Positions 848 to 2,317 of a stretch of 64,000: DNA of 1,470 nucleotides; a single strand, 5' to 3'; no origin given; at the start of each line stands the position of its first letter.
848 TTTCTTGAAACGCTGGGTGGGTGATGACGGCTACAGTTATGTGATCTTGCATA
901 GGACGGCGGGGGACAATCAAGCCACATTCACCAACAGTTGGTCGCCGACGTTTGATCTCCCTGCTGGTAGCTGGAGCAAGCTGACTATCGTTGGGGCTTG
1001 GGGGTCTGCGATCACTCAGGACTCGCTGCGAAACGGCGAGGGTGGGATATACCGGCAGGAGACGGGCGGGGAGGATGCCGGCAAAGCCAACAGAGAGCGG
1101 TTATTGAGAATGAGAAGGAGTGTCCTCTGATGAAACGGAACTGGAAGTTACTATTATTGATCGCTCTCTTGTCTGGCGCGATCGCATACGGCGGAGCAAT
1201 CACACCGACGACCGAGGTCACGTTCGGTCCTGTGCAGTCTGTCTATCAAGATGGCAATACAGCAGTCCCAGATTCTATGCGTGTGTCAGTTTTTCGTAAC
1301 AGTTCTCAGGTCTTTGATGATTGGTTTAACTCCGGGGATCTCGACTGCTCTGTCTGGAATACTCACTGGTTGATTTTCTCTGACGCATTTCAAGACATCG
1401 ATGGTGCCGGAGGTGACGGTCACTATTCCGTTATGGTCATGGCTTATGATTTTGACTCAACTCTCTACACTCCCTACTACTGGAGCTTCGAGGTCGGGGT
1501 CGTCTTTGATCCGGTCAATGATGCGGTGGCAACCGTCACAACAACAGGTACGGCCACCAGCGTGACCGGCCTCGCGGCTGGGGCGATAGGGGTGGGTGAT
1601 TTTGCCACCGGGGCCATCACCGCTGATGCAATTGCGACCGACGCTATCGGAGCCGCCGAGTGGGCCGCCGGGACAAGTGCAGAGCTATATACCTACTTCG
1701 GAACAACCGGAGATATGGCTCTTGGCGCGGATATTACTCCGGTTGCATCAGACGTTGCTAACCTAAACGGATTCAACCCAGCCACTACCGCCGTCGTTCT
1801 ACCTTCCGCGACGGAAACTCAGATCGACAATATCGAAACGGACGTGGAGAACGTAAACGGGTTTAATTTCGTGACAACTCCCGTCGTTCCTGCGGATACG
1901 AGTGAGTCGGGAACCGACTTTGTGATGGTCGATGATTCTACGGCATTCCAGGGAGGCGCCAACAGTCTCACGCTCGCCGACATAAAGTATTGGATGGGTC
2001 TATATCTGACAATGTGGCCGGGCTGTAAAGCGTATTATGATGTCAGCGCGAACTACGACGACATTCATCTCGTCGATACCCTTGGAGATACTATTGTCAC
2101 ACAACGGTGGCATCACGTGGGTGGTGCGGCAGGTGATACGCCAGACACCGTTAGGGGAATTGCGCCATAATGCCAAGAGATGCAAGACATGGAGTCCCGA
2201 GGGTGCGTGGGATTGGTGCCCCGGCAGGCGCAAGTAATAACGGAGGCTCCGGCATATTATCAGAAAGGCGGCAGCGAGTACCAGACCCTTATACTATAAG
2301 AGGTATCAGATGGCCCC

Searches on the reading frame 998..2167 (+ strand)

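Call 61: search_protein_families(library=phrogs, proteins=[window:998-2167:+], max_evalue=0.001)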
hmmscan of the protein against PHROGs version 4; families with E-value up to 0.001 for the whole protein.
window:998-2167:+ (390 aa): 0 families

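Call 68: search_protein_families(library=pfam, proteins=[window:998-2167:+], max_evalue=0.01)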
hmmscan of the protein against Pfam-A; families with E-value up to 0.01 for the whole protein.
window:998-2167:+ (390 aa): 1 family
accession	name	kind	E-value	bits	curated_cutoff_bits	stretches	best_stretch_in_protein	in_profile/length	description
PF09465.16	LBR_tudor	-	0.0036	17.4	22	0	142-161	22-41/55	Lamin-B receptor of TUDOR domain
